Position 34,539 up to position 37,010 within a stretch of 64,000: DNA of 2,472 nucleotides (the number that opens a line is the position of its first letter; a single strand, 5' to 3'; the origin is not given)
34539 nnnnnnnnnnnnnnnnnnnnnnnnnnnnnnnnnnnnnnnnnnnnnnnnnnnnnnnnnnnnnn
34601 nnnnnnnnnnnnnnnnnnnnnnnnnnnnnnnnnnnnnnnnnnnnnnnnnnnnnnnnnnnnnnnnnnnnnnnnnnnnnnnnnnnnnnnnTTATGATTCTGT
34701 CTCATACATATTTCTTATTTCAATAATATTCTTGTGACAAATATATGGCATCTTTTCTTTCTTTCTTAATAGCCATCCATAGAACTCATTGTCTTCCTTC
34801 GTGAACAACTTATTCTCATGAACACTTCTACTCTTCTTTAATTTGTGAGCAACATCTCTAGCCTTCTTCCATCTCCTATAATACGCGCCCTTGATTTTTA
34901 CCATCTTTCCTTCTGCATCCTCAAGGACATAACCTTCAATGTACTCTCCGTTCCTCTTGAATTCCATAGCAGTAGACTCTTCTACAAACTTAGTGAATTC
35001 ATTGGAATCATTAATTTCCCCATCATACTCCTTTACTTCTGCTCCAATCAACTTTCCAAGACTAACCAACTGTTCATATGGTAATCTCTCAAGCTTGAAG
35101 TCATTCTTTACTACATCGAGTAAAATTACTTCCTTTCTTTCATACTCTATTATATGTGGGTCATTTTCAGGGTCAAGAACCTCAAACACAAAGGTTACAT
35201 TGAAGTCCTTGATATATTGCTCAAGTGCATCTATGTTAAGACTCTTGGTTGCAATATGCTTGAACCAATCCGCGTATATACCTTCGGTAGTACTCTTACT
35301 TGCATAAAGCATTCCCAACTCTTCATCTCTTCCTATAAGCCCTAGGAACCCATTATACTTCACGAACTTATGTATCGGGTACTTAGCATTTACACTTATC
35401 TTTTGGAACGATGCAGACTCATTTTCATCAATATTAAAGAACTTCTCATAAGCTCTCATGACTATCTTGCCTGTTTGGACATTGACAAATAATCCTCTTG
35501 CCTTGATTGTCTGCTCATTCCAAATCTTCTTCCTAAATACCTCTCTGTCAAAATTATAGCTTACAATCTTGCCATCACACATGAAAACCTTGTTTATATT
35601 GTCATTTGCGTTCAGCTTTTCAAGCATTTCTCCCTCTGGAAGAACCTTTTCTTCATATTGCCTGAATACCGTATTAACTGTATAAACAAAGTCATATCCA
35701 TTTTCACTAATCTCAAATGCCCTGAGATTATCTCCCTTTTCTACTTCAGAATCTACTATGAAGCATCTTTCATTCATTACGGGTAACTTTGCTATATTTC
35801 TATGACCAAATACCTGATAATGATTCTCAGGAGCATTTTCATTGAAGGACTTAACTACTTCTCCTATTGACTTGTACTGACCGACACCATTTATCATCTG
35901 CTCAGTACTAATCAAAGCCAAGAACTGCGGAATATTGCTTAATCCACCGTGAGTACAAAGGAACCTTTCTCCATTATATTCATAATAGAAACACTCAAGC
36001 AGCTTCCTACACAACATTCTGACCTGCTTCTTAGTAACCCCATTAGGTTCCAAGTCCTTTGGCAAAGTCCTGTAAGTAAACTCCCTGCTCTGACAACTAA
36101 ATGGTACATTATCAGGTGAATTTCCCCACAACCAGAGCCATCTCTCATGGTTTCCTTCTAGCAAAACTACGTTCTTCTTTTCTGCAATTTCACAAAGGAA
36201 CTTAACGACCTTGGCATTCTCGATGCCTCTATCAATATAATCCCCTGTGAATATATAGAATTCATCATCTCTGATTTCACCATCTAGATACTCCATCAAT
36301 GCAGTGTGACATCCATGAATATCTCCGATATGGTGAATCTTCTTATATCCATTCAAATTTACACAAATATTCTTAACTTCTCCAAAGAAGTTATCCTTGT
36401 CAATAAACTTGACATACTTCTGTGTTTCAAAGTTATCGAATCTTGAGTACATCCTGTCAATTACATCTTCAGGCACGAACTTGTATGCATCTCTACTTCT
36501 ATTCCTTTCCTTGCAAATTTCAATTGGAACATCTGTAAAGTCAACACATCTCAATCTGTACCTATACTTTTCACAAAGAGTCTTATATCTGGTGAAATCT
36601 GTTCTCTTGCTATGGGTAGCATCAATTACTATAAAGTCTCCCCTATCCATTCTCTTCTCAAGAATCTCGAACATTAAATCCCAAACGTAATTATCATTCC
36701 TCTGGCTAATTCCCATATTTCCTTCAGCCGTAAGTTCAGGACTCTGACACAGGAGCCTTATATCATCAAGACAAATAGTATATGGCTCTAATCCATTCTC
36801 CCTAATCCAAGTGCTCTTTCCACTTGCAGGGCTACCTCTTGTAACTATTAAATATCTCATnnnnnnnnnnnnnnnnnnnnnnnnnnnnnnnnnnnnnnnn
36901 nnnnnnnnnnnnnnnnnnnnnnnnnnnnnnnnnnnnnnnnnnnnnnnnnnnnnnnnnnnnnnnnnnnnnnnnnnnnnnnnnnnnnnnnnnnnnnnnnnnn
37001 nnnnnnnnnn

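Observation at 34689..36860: Bacterial-Pnkp-like kinase-phosphatase-ligase trifunctional RNA/DNA end-repair enzyme on the minus strand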

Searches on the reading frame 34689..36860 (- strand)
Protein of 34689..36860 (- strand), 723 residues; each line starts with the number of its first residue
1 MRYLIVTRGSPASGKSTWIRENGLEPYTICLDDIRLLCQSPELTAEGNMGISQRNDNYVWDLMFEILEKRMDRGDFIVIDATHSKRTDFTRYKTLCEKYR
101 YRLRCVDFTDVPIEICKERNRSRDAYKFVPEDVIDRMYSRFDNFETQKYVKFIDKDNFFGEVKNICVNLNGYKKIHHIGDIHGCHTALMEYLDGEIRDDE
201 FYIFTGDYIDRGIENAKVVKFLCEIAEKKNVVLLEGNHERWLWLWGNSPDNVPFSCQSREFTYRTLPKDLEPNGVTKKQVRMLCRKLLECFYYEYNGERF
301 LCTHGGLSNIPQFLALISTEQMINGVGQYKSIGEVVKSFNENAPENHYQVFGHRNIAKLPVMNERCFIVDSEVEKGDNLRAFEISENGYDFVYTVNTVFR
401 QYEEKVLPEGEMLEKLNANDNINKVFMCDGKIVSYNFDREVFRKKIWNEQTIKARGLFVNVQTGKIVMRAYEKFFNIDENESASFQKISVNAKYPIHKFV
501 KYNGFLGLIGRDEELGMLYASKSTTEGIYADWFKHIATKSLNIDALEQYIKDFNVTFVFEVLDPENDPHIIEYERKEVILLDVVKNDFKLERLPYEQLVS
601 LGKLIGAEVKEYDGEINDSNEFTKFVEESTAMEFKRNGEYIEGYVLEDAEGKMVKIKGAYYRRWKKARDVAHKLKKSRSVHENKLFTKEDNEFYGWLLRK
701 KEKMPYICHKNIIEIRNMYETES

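Call 3: search_protein_families(library=pfam, proteins=[window:34689-36860:-], max_evalue=1)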
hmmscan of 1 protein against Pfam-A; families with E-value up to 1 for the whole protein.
window:34689-36860:- (723 aa): 7 families
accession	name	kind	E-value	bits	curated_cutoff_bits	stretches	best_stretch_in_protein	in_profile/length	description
PF09511.15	RNA_lig_T4_1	-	3.1e-33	115.9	28.3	1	453-661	1-227/227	RNA ligase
PF13671.12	AAA_33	-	5.5e-19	69.3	27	1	4-142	1-141/143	AAA domain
PF00149.33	Metallophos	-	1.3e-17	65.3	21.5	1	174-318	2-118/191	Calcineurin-like phosphoesterase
PF08433.16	KTI12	-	5.1e-05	23.3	22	1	4-146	3-142/271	Chromatin associated protein KTI12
PF25048.1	Beta-prop_TEP1_C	-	0.029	14.8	32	1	419-459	2-39/73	TEP-1 C-terminal beta-propeller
PF21761.2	RedAm-like_C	-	0.3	11.8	27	1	147-194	56-103/127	NADPH-dependent reductive aminase-like, C-terminal domain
PF25188.1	Tad6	-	0.3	11.6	27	0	630-696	29-81/145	Type I Thoeris inhibitor Tad6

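Call 4: search_protein_families(library=ncbifam, proteins=[window:34689-36860:-], max_evalue=1)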
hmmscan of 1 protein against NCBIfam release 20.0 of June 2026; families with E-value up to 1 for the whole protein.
window:34689-36860:- (723 aa): 7 families
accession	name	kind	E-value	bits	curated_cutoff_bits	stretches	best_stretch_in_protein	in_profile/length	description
TIGR04075.1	bacter_Pnkp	equivalog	1.9e-15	56.1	750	1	4-243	10-266/851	polynucleotide kinase-phosphatase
NF001204.0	PRK00166.1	equivalog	6e-08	32.3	176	1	176-239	4-67/276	symmetrical bis(5'-nucleosyl)-tetraphosphatase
NF007425.0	PRK09968.1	equivalog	6.7e-06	25.9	332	1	167-239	9-79/218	protein-serine/threonine phosphatase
NF008516.0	PRK11439.1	equivalog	2.3e-05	24.5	326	1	170-240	14-82/218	protein-serine/threonine phosphatase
NF010148.0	PRK13625.1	equivalog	2.5e-05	23.9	340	1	175-307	3-142/245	bis(5'-nucleosyl)-tetraphosphatase PrpE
TIGR03574.1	selen_PSTK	equivalog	3.2e-05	23.5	290.5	1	4-148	1-139/249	L-seryl-tRNA(Sec) kinase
NF005251.0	PRK06762.1-1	equivalog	0.012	15.6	183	1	4-155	9-153/171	hypothetical protein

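Call 5: search_solved_structures(query=window:34689-36860:-, max_evalue=1, show_alignments=3)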
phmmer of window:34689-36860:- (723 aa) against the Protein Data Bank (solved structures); distinct sequences matched with E-value up to 1: 108 (the best 60 are shown).
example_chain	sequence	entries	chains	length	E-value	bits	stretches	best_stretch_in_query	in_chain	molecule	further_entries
9qw7_A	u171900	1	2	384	2.7e-09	39.3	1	418-708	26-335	tRNA ligase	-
4iyp_C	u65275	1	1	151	8.3e-06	27.8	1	178-240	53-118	Serine/threonine-protein phosphatase 2A catalytic subunit alpha isoform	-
1ly1_A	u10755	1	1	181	1.6e-05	26.8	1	1-141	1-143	polynucleotide kinase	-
1g5b_A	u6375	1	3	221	1.7e-05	26.7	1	170-240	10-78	SERINE/THREONINE PROTEIN PHOSPHATASE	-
9r3w_A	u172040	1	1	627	2e-05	26.5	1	452-573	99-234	tRNA ligase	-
9o04_D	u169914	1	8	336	2.3e-05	26.3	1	178-240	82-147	Serine/threonine-protein phosphatase 2A catalytic subunit alpha isoform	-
7n6g_4D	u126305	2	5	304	2.7e-05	26.1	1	175-239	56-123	FAP15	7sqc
6n0v_A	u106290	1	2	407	2.9e-05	25.9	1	452-573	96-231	tRNA ligase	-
3p71_C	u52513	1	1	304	3.2e-05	25.8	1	178-240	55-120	Serine/threonine-protein phosphatase 2A catalytic subunit alpha isoform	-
8pq7_A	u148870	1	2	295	3.2e-05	25.8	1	175-239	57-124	Serine/threonine-protein phosphatase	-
2nyl_C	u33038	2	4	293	3.2e-05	25.8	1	178-240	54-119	Serine/threonine-protein phosphatase 2A catalytic subunit alpha isoform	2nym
1s70_A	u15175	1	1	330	3.3e-05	25.8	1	177-239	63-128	Serine/threonine protein phosphatase PP1-beta (or delta) catalytic subunit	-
2ie3_C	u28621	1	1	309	3.3e-05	25.8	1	178-240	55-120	Serine/threonine-protein phosphatase 2A catalytic subunit alpha isoform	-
2ie4_C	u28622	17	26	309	3.3e-05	25.8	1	178-240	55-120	Serine/threonine-protein phosphatase 2A catalytic subunit alpha isoform | PP2A-C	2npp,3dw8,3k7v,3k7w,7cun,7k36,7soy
4i5l_C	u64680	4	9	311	3.3e-05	25.8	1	178-240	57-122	Serine/threonine-protein phosphatase 2A catalytic subunit alpha isoform, PP2A-alpha | Serine/threonine-protein phosphatase 2A catalytic subunit alpha isoform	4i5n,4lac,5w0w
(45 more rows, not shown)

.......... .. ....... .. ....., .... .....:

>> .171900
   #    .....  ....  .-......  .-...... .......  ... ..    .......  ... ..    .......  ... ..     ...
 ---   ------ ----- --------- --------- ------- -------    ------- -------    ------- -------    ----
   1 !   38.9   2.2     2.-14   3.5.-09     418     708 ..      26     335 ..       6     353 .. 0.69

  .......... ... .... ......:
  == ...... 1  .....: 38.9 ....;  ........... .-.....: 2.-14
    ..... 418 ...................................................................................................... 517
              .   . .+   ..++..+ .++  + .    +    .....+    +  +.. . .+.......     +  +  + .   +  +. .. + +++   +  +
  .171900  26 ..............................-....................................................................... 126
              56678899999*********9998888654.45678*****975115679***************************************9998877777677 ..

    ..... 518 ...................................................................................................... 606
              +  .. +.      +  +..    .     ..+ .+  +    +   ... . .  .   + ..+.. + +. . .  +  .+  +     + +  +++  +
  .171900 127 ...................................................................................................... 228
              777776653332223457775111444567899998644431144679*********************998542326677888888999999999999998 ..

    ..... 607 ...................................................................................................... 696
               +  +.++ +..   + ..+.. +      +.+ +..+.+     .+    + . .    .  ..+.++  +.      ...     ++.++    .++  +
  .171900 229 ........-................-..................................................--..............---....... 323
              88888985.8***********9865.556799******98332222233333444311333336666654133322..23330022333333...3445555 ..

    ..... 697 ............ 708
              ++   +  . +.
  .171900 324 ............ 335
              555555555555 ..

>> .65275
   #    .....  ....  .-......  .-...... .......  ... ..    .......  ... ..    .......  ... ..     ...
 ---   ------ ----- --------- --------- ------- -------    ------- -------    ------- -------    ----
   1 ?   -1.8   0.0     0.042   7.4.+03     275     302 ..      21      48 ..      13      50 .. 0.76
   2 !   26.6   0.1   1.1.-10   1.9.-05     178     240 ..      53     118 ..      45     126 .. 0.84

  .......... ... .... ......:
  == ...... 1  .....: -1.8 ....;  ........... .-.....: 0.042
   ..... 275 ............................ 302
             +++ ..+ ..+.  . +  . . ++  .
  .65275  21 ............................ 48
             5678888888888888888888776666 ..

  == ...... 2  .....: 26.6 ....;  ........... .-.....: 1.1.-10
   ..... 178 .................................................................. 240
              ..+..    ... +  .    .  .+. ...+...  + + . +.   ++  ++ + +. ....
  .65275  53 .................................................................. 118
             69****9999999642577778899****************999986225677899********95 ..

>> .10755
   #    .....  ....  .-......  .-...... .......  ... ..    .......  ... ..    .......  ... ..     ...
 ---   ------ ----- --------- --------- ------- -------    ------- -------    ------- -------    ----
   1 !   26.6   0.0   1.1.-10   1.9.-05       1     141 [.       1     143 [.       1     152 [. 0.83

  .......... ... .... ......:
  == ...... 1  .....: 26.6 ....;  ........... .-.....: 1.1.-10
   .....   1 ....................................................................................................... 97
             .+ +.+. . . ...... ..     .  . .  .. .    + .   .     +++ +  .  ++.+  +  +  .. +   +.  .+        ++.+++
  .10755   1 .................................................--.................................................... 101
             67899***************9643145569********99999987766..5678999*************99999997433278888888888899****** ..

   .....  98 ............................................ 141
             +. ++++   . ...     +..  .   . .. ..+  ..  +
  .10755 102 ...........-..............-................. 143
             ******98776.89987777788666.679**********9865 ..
